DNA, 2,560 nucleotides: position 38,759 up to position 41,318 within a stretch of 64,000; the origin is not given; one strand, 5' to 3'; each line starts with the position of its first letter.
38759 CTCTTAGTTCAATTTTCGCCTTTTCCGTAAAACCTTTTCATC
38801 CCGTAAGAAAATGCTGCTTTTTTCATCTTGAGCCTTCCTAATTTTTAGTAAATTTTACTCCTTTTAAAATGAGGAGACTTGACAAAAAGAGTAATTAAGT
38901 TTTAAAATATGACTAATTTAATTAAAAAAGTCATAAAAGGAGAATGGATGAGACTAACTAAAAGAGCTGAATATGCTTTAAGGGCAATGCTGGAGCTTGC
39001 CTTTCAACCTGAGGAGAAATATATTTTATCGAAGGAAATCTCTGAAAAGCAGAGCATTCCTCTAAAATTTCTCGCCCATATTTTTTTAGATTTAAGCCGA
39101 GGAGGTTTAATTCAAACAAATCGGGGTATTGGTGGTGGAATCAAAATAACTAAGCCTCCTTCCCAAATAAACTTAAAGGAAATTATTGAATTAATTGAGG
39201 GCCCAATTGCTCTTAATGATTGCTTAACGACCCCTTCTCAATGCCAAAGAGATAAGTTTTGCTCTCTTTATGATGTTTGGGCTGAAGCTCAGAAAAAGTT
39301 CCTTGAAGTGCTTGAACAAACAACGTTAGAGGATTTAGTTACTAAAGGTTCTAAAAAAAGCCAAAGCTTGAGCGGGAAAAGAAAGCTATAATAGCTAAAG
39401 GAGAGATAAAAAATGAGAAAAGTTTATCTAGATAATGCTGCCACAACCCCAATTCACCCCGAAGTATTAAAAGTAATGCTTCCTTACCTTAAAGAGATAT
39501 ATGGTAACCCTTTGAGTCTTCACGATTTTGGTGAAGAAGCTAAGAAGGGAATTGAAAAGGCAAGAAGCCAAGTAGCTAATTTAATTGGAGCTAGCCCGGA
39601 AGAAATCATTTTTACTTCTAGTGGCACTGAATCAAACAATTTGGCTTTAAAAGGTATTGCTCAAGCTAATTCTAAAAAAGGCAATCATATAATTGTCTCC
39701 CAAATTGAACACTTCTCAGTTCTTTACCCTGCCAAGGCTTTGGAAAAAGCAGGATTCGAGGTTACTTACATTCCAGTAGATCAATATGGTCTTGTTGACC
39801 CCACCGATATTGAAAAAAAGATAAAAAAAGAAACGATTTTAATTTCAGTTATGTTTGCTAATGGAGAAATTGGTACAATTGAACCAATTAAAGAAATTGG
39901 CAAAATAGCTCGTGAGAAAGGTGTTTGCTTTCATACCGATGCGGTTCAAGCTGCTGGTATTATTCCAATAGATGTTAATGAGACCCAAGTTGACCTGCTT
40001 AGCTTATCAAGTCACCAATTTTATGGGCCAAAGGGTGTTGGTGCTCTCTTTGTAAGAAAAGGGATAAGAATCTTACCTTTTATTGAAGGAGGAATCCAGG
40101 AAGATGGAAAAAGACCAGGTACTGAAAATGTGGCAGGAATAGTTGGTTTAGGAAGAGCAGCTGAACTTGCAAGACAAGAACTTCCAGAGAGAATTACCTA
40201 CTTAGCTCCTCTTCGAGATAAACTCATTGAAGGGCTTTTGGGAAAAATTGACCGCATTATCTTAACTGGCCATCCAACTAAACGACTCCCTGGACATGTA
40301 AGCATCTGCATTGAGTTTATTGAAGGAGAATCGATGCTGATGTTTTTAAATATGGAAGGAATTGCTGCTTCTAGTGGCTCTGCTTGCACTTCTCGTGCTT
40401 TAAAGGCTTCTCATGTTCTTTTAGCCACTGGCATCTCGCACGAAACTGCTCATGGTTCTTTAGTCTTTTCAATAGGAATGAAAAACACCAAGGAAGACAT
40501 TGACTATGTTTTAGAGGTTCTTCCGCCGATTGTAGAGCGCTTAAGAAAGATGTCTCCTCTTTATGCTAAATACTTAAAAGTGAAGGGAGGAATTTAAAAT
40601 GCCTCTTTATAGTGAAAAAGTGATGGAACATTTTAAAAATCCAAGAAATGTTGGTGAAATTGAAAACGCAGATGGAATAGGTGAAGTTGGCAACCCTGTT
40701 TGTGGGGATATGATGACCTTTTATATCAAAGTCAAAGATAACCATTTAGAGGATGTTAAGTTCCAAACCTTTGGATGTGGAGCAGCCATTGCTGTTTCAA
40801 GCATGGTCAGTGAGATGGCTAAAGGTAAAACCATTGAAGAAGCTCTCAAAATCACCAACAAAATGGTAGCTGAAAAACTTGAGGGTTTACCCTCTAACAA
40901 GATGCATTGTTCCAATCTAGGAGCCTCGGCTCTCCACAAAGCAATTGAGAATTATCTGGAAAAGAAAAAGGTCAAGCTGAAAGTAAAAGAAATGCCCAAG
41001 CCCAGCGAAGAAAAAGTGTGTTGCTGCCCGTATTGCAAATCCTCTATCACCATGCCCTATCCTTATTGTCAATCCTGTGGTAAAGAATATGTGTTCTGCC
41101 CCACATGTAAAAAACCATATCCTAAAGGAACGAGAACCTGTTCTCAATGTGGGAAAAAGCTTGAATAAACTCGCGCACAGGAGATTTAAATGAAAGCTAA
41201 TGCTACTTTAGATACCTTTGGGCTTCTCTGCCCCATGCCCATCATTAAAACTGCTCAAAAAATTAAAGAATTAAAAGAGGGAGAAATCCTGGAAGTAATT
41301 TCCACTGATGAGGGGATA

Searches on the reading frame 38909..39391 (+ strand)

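Call 79: search_protein_families(library=pfam, proteins=[window:38909-39391:+], max_evalue=1e-7)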
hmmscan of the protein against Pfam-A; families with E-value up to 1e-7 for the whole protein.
window:38909-39391:+ (160 aa): 1 family
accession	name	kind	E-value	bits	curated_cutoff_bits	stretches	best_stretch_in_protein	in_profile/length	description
PF02082.26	Rrf2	-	8.3e-37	126.7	30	1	16-145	1-131/132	Iron-dependent Transcriptional regulator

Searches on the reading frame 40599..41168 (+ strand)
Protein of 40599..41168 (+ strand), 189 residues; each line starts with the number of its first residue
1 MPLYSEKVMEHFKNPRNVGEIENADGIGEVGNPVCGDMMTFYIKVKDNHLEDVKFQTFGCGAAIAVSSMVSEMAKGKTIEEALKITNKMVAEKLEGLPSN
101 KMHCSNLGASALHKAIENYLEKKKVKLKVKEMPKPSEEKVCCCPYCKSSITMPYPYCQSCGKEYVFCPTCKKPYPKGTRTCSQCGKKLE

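Call 79: search_protein_families(library=pfam, proteins=[window:40599-41168:+], max_evalue=1e-7)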
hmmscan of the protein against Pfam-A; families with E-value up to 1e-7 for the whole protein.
window:40599-41168:+ (189 aa): 1 family
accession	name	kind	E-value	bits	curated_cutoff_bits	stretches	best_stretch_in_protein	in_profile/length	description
PF01592.21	NifU_N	-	1.2e-49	168.2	22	1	4-124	2-125/127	NifU-like N terminal domain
